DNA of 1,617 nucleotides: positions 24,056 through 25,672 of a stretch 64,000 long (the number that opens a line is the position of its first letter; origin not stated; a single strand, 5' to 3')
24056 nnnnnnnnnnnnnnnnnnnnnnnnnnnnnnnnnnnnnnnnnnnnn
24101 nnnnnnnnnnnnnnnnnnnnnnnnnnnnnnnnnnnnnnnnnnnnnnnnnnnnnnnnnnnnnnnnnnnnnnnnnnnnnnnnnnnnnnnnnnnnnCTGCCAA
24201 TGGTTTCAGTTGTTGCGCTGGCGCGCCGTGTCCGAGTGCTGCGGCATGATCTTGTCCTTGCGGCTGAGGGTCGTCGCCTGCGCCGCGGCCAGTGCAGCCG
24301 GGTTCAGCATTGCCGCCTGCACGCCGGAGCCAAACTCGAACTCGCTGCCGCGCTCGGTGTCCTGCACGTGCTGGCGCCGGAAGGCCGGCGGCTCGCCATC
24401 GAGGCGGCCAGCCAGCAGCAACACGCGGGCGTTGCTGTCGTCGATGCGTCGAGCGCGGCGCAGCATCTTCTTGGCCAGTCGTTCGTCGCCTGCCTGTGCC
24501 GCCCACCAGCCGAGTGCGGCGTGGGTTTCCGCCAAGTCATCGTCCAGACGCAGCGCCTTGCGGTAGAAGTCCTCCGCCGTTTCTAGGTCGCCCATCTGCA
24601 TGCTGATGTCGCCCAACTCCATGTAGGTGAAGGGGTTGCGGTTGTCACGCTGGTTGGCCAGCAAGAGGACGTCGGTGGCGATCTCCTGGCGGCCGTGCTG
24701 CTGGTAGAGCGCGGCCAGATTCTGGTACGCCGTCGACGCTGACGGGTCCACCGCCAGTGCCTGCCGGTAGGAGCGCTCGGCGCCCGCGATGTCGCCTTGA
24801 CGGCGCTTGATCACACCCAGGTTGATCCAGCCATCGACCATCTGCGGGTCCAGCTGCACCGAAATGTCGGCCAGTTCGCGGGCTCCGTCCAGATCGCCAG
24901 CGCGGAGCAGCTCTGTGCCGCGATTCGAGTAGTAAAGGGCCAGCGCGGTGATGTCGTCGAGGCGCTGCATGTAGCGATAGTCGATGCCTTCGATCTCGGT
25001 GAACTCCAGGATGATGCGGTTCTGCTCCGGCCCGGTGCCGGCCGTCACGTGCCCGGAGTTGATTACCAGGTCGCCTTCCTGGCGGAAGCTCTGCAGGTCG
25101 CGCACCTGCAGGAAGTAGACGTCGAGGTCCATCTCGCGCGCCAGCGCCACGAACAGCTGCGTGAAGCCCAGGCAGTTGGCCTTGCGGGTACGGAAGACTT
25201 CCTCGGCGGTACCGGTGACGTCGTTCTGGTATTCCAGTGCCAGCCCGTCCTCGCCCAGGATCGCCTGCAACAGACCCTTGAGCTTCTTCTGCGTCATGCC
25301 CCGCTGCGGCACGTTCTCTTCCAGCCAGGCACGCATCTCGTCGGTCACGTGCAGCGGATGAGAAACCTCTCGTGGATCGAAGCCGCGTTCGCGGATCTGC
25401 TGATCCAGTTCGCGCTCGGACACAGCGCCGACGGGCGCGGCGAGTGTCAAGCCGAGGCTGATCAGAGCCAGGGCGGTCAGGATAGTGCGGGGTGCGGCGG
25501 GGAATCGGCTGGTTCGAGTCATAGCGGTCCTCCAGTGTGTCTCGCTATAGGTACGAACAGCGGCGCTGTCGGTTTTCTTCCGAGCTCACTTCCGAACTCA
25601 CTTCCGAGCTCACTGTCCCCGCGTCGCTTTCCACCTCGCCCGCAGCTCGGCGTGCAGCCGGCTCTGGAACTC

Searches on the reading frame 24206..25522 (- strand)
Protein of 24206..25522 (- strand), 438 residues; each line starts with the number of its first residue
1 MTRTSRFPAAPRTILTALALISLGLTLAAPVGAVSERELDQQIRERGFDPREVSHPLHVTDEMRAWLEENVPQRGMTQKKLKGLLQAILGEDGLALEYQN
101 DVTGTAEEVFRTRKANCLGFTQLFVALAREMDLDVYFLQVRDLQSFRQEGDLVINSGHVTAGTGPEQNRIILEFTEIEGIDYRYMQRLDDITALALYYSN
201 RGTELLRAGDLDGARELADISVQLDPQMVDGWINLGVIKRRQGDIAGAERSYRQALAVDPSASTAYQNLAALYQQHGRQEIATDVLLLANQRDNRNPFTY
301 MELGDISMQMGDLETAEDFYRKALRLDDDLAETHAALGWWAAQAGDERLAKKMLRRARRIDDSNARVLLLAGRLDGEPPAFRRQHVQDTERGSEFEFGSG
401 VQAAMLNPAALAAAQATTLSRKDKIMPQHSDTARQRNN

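Call 69: search_protein_families(library=pfam, proteins=[window:24206-25522:-], max_evalue=0.001)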
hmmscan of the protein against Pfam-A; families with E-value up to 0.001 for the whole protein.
window:24206-25522:- (438 aa): 16 families
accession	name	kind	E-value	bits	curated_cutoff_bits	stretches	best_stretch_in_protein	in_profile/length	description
PF07719.23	TPR_2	-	4.5e-23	79.9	27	2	298-329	2-33/34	Tetratricopeptide repeat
PF00515.34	TPR_1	-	1.5e-18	66.2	27.8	2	230-261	2-33/34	Tetratricopeptide repeat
PF13181.12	TPR_8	-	3.4e-15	55.3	25.7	1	300-329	4-33/34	Tetratricopeptide repeat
PF13414.12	TPR_11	-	7e-15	54.9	26.8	2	239-277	4-42/42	TPR repeat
PF13428.12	TPR_14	-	6.2e-14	51.6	23.5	1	230-272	2-44/44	Tetratricopeptide repeat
PF13424.12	TPR_12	-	2.3e-12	47.4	30.1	2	299-361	5-75/77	Tetratricopeptide repeat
PF13431.12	TPR_17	-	6.8e-12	45.1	24.4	0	252-282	2-32/34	Tetratricopeptide repeat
PF23914.1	TPR_CcmH_CycH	-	8.6e-10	39.1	42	1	292-371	45-127/158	Cytochrome c-type biogenesis protein H TPR domain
PF14559.12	TPR_19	-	3e-09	37.5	25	1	205-271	1-66/68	Tetratricopeptide repeat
PF13432.12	TPR_16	-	1.4e-08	35.5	32.7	0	201-248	3-50/65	Tetratricopeptide repeat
PF13371.12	TPR_9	-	3.9e-06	27.2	35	1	206-267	6-67/73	Tetratricopeptide repeat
PF13176.12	TPR_7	-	5.9e-06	26.4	27.9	0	301-330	3-32/36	Tetratricopeptide repeat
PF13374.12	TPR_10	-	1.8e-05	25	27.5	0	234-258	7-31/42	Tetratricopeptide repeat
PF17874.7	TPR_MalT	-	0.00024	21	45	0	283-338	104-162/336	MalT-like TPR region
PF24575.1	TPR_Slam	-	0.00035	21.4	35.2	0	236-283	54-101/104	Surface lipoprotein assembly modifier, N-terminal TPR repeats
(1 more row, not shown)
